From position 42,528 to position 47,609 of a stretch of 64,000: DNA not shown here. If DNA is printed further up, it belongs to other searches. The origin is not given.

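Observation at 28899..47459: Cluster of four large secreted enzymes carrying T9SS-type C-terminal sorting domains in a flagellated, non-Bacteroidetes-like genome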

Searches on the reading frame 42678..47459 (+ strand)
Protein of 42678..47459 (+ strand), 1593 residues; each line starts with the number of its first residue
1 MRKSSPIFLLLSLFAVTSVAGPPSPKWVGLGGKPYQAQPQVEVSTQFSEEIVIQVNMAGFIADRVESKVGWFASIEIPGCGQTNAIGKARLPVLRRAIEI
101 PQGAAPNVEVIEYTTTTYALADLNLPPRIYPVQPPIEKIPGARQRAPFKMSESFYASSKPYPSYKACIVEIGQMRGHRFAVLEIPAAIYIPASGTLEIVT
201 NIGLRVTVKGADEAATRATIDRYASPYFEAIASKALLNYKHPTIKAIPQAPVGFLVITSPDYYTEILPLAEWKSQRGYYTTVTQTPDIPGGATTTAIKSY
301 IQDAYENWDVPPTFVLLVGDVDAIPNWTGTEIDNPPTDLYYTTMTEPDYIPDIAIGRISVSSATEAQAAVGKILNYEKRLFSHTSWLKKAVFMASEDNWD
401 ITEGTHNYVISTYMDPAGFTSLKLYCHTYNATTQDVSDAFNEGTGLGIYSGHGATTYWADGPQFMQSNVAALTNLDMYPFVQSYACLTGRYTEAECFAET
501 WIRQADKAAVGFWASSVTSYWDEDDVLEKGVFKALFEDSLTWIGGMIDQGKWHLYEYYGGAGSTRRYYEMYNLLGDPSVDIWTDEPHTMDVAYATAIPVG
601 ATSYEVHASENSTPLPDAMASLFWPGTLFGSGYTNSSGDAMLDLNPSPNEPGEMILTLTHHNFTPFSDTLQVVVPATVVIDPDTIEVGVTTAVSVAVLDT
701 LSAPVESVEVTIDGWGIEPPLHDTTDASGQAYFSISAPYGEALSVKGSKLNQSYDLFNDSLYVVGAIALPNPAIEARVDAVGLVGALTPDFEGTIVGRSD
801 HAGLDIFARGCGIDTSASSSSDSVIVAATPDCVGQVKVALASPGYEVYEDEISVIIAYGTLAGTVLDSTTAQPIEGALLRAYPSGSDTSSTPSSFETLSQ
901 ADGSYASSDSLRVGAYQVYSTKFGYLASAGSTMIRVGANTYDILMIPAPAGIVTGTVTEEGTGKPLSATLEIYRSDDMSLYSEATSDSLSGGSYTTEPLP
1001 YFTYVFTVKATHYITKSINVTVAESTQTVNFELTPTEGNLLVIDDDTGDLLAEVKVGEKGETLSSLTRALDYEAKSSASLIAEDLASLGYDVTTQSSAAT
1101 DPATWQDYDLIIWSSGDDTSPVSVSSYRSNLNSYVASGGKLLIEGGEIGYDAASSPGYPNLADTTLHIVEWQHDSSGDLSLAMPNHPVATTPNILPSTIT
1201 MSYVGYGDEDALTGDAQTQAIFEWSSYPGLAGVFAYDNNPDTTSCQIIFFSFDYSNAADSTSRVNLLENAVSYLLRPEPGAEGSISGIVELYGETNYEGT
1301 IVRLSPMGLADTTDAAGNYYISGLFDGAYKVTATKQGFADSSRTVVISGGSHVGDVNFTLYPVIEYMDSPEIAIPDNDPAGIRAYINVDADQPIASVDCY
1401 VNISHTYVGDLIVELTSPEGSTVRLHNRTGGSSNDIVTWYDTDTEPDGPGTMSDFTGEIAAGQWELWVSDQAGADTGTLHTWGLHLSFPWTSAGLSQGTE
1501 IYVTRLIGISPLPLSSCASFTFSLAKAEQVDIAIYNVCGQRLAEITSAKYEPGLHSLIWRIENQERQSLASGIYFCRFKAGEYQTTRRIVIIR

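Call 3: search_protein_families(library=pfam, proteins=[window:42678-47459:+], max_evalue=0.1)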
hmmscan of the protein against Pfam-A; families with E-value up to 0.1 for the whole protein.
window:42678-47459:+ (1593 aa): 10 families
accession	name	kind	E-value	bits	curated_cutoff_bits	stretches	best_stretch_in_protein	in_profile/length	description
PF01364.23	Peptidase_C25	-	1.3e-70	239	23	1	254-579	1-372/374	Peptidase family C25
PF13620.12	CarboxypepD_reg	-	8.1e-23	81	32.3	3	1311-1360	32-81/82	Carboxypeptidase regulatory-like domain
PF01483.27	P_proprotein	-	4.8e-20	71.9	21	1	1395-1486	2-86/86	Proprotein convertase P-domain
PF08126.16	Propeptide_C25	-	3.5e-14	52.8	22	1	37-239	7-197/205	Propeptide_C25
PF13715.12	CarbopepD_reg_2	-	9.4e-10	38.8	32.2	2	1301-1361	18-77/88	CarboxypepD_reg-like domain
PF03785.20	Peptidase_C25_C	-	1.4e-06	28.5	25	1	586-665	1-73/79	Peptidase family C25, C terminal ig-like domain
PF17802.7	SpaA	-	0.0013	19.2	23.1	0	955-1034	5-88/91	Prealbumin-like fold domain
PF18962.6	Por_Secre_tail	-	0.0029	18.3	27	1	1519-1591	11-75/75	Secretion system C-terminal sorting domain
PF13860.13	FlgD_ig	-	0.0047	17.3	27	0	1525-1574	20-69/79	FlgD Ig-like domain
PF06283.17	ThuA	-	0.06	14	33.4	0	1078-1141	20-82/209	Trehalose utilisation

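Call 4: search_protein_families(library=ncbifam, proteins=[window:42678-47459:+], max_evalue=0.1)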
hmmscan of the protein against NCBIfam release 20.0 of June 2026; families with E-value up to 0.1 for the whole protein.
window:42678-47459:+ (1593 aa): 3 families
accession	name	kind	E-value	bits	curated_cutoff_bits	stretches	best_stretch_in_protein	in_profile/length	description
NF033707.1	T9SS_sortase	equivalog_domain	1.1e-28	99.5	420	1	246-585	363-736/1095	type IX secretion system sortase PorU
NF052324.1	PorU_rel_Nterm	equivalog_domain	4e-22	78.2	450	1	333-582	506-766/879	putative type IX secretion system sortase PorU2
TIGR04183.1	Por_Secre_tail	domain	2.3e-05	24.3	23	1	1520-1591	11-71/72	T9SS type A sorting domain-containing protein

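Call 10: find_encoding_contigs(protein=window:42678-47459:+, flank=10000, max_places=6)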
Protein window:42678-47459:+ (1593 aa): no gene with exactly this product is on record in the collection.

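Call 16: find_homologous_proteins(query=window:42678-47459:+, max_evalue=1e-10)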
Query window:42678-47459:+ (1593 aa): 993 proteins with E <= 1e-10 among 8000 candidates; the best 120 are listed.
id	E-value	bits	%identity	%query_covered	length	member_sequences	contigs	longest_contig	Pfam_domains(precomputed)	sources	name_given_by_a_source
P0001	0.0e+0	3616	100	100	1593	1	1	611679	PF08126.17,PF13715.13,PF13620.13,PF01483.28,PF01364.25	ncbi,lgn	-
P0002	0.0e+0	2206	61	99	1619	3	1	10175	PF08126.17,PF13715.13,PF13860.13,PF13620.13,PF01483.28,PF01364.25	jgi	jgi:subtilisin-like proprotein convertase family protein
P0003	0.0e+0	2181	59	100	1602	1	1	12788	PF08126.17,PF13715.13,PF13860.13,PF13620.13,PF01483.28,PF01364.25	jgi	jgi:subtilisin-like proprotein convertase family protein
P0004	0.0e+0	2178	60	98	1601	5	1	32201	PF08126.17,PF13715.13,PF13860.13,PF13620.13,PF01483.28,PF01364.25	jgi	jgi:subtilisin-like proprotein convertase family protein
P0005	0.0e+0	2164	60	100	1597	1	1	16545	PF08126.17,PF13715.13,PF13860.13,PF13620.13,PF01483.28,PF01364.25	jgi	jgi:subtilisin-like proprotein convertase family protein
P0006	0.0e+0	2155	60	98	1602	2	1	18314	PF08126.17,PF13715.13,PF13860.13,PF13620.13,PF01483.28,PF01364.25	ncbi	-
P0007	0.0e+0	2154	61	97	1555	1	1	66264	PF08126.17,PF13715.13,PF18962.8,PF13860.13,PF13620.13,PF01483.28,PF01364.25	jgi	jgi:subtilisin-like proprotein convertase family protein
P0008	0.0e+0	2151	60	99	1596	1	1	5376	PF08126.17,PF13715.13,PF13860.13,PF13620.13,PF01483.28,PF01364.25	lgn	-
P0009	0.0e+0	2150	60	99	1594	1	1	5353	PF08126.17,PF13715.13,PF13860.13,PF13620.13,PF01483.28,PF01364.25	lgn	-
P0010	0.0e+0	2137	59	99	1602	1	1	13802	PF08126.17,PF13860.13,PF13620.13,PF01483.28,PF01364.25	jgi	jgi:subtilisin-like proprotein convertase family protein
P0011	0.0e+0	2131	59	98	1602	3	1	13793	PF08126.17,PF13715.13,PF13860.13,PF13620.13,PF01483.28,PF01364.25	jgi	-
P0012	0.0e+0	2075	58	98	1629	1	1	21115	PF08126.17,PF13715.13,PF13860.13,PF13620.13,PF01483.28,PF01364.25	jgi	jgi:subtilisin-like proprotein convertase family protein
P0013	0.0e+0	2048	58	100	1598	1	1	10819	PF08126.17,PF13715.13,PF13860.13,PF13620.13,PF01483.28,PF01364.25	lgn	-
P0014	0.0e+0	2048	58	100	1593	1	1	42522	PF08126.17,PF13715.13,PF13860.13,PF13620.13,PF01483.28,PF01364.25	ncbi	ncbi:MAG: C25 family cysteine peptidase [Candidatus Eisenbacteria bacterium]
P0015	0.0e+0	2031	56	100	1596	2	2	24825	PF08126.17,PF13715.13,PF13860.13,PF13620.13,PF01483.28,PF01364.25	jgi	-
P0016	0.0e+0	1980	54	100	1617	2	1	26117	PF08126.17,PF13715.13,PF18962.8,PF13860.13,PF13620.13,PF01483.28,PF01364.25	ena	-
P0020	0.0e+0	1934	55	100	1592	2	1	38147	PF08126.17,PF13715.13,PF18962.8,PF13860.13,PF13620.13,PF01483.28,PF01364.25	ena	-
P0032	0.0e+0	1348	43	99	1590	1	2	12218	PF08126.17,PF18962.8,PF13860.13,PF13620.13,PF01483.28,PF01364.25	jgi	jgi:subtilisin-like proprotein convertase family protein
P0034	0.0e+0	1336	43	100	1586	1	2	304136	PF08126.17,PF13860.13,PF13620.13,PF01483.28,PF01364.25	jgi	-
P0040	0.0e+0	1015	41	84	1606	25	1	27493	PF08126.17,PF13715.13,PF20773.6,PF18962.8,PF03785.21,PF13620.13,PF01364.25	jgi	-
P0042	9.5e-230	784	58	36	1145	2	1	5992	PF08126.17,PF18962.8,PF01364.25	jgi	jgi:hypothetical protein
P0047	5.3e-208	712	49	41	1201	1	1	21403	PF08126.17,PF20773.6,PF13860.13,PF01364.25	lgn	-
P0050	5.0e-203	695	48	40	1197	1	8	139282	PF08126.17,PF20773.6,PF07705.18,PF13860.13,PF01364.25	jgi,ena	-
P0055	8.5e-198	678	36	63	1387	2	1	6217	PF08126.17,PF13715.13,PF20773.6,PF18962.8,PF03785.21,PF13860.13,PF13620.13,PF01364.25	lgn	-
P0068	1.4e-182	627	44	42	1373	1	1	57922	PF08126.17,PF18962.8,PF01364.25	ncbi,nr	ncbi:MAG: C25 family cysteine peptidase [bacterium]|nr:C25 family cysteine peptidase [bacterium]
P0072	1.9e-175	604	35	63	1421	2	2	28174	PF08126.17,PF13715.13,PF20773.6,PF18962.8,PF13860.13,PF13620.13,PF01364.25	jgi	-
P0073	9.3e-175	601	44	41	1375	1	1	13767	PF08126.17,PF18962.8,PF01364.25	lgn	-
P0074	3.3e-174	600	43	43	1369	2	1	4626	PF08126.17,PF18962.8,PF10633.16,PF01364.25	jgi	-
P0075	4.6e-174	599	44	41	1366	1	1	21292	PF08126.17,PF18962.8,PF13860.13,PF01364.25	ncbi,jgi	jgi:hypothetical protein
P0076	1.0e-173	598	37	62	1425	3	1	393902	PF08126.17,PF13715.13,PF20773.6,PF18962.8,PF13620.13,PF01364.25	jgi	-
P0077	2.1e-173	597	35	62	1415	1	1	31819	PF08126.17,PF13715.13,PF20773.6,PF18962.8,PF13860.13,PF01364.25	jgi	-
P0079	2.4e-172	593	42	42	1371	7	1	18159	PF08126.17,PF18962.8,PF13860.13,PF01364.25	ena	-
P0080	7.0e-168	579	35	62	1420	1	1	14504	PF08126.17,PF13715.13,PF20773.6,PF18962.8,PF13860.13,PF13620.13,PF01364.25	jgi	-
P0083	1.8e-161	557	42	43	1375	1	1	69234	PF08126.17,PF18962.8,PF01364.25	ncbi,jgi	-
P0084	3.3e-161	557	40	42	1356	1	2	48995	PF08126.17,PF18962.8,PF01364.25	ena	-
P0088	7.7e-159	549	43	39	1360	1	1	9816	PF18962.8,PF01364.25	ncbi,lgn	-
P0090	1.1e-157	545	40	39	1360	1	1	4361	PF18962.8,PF01364.25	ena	-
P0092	7.2e-155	535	40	40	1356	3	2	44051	PF08126.17,PF18962.8,PF01364.25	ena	-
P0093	1.5e-154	534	39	45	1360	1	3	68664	PF18962.8,PF13860.13,PF01364.25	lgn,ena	-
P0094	7.9e-154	532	42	40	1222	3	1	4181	PF08126.17,PF18962.8,PF01364.25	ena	-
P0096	1.4e-152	528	39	42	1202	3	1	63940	PF08126.17,PF13715.13,PF18962.8,PF13860.13,PF13620.13,PF01364.25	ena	-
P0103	6.6e-151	522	43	38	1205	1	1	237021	PF08126.17,PF18962.8,PF01364.25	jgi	-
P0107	1.1e-149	518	42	39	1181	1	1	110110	PF13860.13,PF01364.25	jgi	jgi:hypothetical protein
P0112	1.5e-148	515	40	42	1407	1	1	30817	PF08126.17,PF18962.8,PF01364.25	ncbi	-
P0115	2.5e-148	514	41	40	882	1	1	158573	PF08126.17,PF01364.25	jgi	jgi:hypothetical protein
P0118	1.4e-147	511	41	39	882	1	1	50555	PF08126.17,PF18962.8,PF01364.25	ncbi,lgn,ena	-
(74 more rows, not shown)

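Call 17: find_encoding_contigs(protein=P0001, flank=10000, max_places=4)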
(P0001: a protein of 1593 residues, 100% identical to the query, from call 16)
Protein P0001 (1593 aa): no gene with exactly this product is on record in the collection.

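Call 18: list_cluster_members(proteins=[P0001, P0014, P0006])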
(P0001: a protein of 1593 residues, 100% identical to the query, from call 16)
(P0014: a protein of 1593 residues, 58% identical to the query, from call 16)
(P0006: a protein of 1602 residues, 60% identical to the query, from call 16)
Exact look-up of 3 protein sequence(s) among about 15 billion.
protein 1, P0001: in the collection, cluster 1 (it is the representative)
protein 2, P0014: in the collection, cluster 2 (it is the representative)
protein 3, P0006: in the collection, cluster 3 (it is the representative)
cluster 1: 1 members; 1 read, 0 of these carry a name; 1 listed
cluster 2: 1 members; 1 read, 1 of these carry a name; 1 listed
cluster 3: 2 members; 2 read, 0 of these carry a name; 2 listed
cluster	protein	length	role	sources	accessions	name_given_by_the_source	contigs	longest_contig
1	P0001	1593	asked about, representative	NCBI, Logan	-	-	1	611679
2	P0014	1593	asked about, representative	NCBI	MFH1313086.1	MAG: C25 family cysteine peptidase [Candidatus Eisenbacteria bacterium]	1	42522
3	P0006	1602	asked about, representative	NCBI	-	-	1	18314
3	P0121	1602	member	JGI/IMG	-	-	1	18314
